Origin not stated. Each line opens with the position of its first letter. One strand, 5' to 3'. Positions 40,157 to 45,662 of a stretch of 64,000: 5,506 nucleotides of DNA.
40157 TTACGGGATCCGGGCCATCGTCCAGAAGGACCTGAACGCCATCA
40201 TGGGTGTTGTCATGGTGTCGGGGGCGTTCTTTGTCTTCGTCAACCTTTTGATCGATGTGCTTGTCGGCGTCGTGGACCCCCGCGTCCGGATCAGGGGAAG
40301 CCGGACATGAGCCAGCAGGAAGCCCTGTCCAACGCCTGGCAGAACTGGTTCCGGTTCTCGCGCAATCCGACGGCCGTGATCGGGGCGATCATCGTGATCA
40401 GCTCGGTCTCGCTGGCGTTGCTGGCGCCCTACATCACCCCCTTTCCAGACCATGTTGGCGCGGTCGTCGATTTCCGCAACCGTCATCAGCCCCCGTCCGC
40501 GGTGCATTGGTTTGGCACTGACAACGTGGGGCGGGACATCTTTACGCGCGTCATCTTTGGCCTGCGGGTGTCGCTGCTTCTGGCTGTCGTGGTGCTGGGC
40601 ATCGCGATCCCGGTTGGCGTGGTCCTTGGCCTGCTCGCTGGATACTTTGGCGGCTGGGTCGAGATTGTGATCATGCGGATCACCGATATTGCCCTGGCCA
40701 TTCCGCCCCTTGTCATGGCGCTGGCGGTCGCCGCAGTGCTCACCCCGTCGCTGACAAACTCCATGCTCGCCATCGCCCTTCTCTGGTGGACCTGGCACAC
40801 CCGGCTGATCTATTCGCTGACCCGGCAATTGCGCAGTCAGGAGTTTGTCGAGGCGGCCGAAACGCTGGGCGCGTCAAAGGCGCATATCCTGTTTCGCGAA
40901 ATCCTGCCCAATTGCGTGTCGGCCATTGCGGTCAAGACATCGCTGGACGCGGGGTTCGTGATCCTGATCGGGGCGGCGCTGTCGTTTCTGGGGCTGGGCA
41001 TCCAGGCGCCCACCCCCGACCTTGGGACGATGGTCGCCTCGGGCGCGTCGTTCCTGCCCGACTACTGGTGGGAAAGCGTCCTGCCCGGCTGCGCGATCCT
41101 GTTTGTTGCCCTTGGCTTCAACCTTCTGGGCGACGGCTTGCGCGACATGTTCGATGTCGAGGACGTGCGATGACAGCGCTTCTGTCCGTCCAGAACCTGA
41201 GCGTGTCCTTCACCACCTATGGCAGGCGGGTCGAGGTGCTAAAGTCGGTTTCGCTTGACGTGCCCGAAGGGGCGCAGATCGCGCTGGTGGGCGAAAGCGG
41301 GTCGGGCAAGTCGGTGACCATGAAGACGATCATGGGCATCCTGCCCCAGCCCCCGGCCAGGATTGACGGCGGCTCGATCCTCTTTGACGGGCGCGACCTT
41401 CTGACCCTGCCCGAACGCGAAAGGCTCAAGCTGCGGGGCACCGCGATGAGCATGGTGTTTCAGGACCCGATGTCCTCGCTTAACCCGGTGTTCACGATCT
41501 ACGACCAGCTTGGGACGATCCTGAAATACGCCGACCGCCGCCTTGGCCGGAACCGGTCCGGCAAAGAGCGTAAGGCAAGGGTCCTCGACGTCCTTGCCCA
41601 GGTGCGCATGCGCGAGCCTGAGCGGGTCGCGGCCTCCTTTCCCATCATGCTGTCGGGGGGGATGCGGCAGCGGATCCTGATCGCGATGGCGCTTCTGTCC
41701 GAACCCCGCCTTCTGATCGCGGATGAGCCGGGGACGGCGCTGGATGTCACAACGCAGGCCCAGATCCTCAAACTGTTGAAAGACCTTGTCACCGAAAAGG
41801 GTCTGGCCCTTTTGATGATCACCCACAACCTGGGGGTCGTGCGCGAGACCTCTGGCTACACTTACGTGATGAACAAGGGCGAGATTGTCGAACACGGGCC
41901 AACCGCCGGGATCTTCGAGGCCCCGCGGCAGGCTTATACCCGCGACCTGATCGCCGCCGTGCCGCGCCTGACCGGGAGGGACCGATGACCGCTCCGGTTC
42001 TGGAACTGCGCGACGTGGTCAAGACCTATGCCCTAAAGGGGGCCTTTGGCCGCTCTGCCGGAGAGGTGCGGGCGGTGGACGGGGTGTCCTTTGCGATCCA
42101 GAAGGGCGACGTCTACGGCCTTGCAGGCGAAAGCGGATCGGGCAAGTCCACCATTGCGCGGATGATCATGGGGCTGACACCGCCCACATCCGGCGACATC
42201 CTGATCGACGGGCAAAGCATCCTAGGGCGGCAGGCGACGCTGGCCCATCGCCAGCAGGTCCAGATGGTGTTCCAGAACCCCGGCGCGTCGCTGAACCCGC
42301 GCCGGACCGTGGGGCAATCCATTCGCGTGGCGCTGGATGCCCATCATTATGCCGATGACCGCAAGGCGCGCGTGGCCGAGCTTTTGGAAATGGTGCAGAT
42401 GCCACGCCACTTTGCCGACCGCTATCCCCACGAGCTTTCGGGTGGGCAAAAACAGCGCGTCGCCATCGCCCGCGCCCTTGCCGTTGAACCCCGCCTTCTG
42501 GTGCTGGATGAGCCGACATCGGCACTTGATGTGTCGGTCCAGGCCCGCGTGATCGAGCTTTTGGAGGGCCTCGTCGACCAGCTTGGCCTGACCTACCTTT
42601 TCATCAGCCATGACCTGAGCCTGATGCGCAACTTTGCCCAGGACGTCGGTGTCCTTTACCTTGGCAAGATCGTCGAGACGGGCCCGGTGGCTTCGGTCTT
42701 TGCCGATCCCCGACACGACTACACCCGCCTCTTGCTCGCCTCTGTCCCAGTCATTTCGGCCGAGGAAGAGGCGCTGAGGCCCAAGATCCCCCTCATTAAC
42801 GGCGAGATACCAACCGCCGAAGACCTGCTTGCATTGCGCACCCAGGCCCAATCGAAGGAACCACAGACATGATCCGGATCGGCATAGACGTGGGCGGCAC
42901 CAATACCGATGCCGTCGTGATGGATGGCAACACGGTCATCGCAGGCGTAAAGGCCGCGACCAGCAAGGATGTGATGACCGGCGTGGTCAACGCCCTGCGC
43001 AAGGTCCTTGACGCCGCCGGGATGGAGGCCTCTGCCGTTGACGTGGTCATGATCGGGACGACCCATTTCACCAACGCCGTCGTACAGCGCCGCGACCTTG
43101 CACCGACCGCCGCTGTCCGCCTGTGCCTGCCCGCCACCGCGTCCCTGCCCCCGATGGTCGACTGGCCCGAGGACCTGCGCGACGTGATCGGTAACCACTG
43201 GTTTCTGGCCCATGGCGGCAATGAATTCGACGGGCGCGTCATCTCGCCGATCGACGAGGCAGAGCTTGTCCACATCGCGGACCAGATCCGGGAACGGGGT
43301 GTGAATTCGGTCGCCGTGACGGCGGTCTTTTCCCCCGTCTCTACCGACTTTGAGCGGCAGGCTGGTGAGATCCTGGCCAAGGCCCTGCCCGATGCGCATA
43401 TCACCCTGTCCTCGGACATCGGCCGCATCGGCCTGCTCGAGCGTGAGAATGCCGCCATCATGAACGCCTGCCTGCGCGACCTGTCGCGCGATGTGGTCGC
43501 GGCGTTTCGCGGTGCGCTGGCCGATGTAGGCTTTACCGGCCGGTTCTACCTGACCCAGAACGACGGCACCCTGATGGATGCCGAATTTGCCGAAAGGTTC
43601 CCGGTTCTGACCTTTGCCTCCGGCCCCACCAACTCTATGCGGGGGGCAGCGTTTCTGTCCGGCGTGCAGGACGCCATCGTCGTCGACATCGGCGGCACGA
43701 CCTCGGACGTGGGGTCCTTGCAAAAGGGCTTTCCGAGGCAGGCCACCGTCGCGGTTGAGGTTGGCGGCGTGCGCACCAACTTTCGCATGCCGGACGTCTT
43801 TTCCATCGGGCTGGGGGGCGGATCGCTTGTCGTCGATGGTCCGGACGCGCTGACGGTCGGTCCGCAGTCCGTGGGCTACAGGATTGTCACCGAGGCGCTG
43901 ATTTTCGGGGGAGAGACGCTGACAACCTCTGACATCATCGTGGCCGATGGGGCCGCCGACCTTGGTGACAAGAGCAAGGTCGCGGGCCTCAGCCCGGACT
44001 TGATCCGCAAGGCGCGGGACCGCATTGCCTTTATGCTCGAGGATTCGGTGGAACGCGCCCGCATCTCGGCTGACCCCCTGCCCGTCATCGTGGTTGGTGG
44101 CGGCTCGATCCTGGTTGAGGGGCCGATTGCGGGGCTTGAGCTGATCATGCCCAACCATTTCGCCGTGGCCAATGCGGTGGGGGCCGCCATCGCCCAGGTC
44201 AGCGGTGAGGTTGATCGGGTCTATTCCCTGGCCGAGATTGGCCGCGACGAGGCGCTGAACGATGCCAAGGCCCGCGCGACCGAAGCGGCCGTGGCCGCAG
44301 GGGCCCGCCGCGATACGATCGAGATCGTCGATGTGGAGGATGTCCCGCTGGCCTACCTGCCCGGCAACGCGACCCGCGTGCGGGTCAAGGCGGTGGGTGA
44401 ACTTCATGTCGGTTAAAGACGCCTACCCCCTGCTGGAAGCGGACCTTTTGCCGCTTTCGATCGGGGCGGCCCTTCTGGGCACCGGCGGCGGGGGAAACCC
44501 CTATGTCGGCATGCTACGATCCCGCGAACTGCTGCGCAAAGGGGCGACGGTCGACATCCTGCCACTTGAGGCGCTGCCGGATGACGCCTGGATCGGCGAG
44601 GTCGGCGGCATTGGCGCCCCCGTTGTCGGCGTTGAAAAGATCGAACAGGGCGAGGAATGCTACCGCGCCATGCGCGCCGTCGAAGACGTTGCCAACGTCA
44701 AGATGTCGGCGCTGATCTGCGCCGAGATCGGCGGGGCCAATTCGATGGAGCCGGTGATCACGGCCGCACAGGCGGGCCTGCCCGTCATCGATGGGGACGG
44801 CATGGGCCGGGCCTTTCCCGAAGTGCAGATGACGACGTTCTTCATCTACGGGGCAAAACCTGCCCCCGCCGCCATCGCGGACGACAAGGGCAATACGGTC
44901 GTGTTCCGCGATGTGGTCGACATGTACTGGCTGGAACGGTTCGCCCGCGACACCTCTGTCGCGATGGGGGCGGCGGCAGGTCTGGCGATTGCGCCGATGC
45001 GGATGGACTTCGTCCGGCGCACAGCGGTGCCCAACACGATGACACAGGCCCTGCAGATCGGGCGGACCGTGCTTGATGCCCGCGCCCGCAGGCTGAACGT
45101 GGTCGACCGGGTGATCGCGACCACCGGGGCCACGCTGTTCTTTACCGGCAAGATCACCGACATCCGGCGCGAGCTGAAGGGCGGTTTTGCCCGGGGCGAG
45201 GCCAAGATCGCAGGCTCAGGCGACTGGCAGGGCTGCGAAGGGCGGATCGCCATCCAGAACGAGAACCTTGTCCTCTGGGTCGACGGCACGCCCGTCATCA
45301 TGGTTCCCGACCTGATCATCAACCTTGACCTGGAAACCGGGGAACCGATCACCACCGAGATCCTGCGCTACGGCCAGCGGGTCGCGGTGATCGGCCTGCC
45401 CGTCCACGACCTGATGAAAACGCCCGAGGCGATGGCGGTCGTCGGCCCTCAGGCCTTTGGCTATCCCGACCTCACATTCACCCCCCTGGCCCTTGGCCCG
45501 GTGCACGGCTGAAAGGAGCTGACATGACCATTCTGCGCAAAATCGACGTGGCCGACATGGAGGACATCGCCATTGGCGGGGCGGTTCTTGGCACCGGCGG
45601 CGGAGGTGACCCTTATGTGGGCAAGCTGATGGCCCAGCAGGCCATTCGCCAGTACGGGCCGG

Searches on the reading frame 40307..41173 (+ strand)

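Call 33: search_protein_families(library=pfam, proteins=[window:40307-41173:+], max_evalue=0.001)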
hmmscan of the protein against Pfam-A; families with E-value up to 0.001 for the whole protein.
window:40307-41173:+ (288 aa): 2 families
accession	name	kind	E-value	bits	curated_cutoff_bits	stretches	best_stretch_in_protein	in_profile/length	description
PF00528.27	BPD_transp_1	-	1.2e-26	94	26.4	1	104-283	1-179/184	Binding-protein-dependent transport system inner membrane component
PF12911.12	OppC_N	-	3.1e-10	40.2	23.9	1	13-63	6-53/53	N-terminal TM domain of oligopeptide transport permease C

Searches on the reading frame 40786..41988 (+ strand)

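Call 33: search_protein_families(library=pfam, proteins=[window:40786-41988:+], max_evalue=0.001)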
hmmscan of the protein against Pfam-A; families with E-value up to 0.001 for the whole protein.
window:40786-41988:+ (400 aa): 3 families
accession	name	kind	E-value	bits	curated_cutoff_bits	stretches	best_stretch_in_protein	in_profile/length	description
PF00005.33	ABC_tran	-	7.2e-29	101.6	25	1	152-315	1-135/137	ABC transporter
PF13304.12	AAA_21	-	8.4e-06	26.5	27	1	290-352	239-303/304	AAA domain, putative AbiEii toxin, Type IV TA system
PF08352.17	oligo_HPY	-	0.00012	22.9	27.1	1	368-400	1-33/65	Oligopeptide/dipeptide transporter, C-terminal region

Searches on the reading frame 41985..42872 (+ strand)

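Call 33: search_protein_families(library=pfam, proteins=[window:41985-42872:+], max_evalue=0.001)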
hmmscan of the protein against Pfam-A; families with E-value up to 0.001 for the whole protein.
window:41985-42872:+ (295 aa): 4 families
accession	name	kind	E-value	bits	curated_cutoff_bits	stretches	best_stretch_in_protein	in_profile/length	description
PF00005.33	ABC_tran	-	1.4e-37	129.8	25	1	32-179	2-137/137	ABC transporter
PF02463.25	SMC_N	-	6.7e-09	35.9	40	1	45-224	28-212/220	RecF/RecN/SMC N terminal domain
PF08352.17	oligo_HPY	-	2.1e-07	31.7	27.1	1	230-269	1-36/65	Oligopeptide/dipeptide transporter, C-terminal region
PF13304.12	AAA_21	-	4.7e-06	27.3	27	1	146-214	233-303/304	AAA domain, putative AbiEii toxin, Type IV TA system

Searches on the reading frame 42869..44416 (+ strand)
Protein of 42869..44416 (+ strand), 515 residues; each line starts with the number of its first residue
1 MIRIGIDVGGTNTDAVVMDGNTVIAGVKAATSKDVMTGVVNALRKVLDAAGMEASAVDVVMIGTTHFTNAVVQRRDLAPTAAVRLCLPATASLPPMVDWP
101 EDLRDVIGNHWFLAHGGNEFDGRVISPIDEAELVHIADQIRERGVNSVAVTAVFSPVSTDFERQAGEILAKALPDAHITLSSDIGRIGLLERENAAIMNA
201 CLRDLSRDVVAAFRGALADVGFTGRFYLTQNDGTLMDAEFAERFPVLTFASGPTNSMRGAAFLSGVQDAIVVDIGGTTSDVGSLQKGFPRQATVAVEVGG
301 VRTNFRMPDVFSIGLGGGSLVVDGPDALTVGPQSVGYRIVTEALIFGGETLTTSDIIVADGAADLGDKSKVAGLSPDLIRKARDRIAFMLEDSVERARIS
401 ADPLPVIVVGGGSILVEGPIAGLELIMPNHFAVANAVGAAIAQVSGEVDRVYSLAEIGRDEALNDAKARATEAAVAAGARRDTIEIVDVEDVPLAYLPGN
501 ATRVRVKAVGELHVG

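Call 33: search_protein_families(library=pfam, proteins=[window:42869-44416:+], max_evalue=0.001)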
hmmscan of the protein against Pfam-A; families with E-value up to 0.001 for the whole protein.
window:42869-44416:+ (515 aa): 4 families
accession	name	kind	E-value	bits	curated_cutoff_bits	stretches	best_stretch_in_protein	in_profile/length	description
PF05378.19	Hydant_A_N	-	3.6e-39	134.7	25.2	1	3-171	1-174/176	Hydantoinase/oxoprolinase N-terminal region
PF01968.24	Hydantoinase_A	-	7.4e-32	111.2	22.9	1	192-358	1-170/291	Hydantoinase/oxoprolinase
PF01869.26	BcrAD_BadFG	-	1e-07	32.2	31.5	1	4-73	1-78/271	BadF/BadG/BcrA/BcrD ATPase family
PF13941.12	MutL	-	4.2e-07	29.5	27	1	252-297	224-274/450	MutL protein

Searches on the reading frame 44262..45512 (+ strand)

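Call 33: search_protein_families(library=pfam, proteins=[window:44262-45512:+], max_evalue=0.001)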
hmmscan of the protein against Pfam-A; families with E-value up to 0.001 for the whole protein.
window:44262-45512:+ (416 aa): 2 families
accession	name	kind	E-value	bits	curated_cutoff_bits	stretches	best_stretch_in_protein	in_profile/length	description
PF20906.3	S-Me-THD_C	-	1.9e-63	213.7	27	1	221-409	3-190/190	S-Me-THD-like, C-terminal domain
PF06032.18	S-Me-THD_N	-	6.4e-56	189.2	27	1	61-216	2-157/158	S-Me-THD-like, N-terminal domain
